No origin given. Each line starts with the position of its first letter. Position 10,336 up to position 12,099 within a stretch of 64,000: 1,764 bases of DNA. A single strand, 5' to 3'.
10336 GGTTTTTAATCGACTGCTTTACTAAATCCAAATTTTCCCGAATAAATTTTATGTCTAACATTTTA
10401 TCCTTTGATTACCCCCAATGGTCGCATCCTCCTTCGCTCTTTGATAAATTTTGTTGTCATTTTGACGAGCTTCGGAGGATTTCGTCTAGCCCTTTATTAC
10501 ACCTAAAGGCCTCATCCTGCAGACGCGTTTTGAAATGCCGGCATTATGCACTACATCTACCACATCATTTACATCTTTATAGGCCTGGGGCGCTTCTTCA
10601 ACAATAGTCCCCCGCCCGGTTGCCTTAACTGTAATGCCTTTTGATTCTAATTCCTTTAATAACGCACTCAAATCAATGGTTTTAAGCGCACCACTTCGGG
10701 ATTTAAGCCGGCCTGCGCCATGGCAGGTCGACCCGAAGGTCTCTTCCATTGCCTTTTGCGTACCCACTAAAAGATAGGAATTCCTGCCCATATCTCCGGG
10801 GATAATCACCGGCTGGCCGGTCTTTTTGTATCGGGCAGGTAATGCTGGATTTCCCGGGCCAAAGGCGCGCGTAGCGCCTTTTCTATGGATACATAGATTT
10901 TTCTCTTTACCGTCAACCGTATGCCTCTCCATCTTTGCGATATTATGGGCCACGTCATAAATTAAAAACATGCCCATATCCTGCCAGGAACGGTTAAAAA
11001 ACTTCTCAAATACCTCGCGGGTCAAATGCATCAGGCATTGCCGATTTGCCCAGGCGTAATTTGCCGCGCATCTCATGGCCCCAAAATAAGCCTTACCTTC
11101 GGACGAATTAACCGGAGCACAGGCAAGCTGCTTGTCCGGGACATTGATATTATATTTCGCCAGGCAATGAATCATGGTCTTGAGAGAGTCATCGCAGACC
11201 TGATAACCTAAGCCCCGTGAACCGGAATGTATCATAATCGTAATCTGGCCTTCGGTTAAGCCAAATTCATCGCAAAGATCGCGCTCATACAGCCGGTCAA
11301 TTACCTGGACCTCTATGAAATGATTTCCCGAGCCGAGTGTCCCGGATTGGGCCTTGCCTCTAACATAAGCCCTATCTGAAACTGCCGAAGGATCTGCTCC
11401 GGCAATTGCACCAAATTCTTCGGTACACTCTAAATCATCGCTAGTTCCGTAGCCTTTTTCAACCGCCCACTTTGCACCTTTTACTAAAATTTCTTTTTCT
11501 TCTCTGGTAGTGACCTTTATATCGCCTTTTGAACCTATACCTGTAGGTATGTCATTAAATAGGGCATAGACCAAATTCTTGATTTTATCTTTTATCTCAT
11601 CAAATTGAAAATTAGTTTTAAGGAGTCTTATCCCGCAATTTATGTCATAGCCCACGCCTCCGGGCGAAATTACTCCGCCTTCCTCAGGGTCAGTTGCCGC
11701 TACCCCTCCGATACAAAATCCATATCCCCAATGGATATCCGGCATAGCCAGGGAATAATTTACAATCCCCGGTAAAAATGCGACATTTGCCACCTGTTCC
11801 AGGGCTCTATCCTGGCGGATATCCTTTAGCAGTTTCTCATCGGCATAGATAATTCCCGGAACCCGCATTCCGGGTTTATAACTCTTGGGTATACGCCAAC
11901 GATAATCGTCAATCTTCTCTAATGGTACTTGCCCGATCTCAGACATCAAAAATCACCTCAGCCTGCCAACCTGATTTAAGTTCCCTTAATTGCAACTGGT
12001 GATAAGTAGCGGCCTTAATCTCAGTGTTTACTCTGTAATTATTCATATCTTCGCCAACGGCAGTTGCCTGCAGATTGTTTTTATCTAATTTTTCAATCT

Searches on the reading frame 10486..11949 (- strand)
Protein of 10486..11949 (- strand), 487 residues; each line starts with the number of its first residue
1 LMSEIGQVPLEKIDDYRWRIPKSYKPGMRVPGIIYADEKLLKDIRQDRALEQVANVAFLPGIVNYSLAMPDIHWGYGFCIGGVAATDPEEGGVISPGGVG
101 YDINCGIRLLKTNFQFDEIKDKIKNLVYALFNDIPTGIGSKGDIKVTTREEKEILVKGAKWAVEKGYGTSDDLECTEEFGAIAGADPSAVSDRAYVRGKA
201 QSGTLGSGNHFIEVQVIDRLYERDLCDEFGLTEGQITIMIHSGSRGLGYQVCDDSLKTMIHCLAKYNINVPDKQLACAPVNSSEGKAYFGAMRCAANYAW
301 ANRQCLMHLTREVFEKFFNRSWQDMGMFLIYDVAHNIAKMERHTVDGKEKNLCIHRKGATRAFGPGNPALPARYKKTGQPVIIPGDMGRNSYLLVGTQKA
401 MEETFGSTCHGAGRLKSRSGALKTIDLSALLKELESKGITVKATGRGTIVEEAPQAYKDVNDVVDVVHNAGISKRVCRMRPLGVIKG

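Call 87: search_protein_families(library=pfam, proteins=[window:10486-11949:-], max_evalue=0.00001)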
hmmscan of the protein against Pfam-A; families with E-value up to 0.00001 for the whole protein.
window:10486-11949:- (487 aa): 1 family
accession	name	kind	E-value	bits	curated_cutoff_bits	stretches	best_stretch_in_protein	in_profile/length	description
PF01139.22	RtcB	-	6.8e-174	579.5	27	1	52-487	1-426/426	tRNA-splicing ligase RtcB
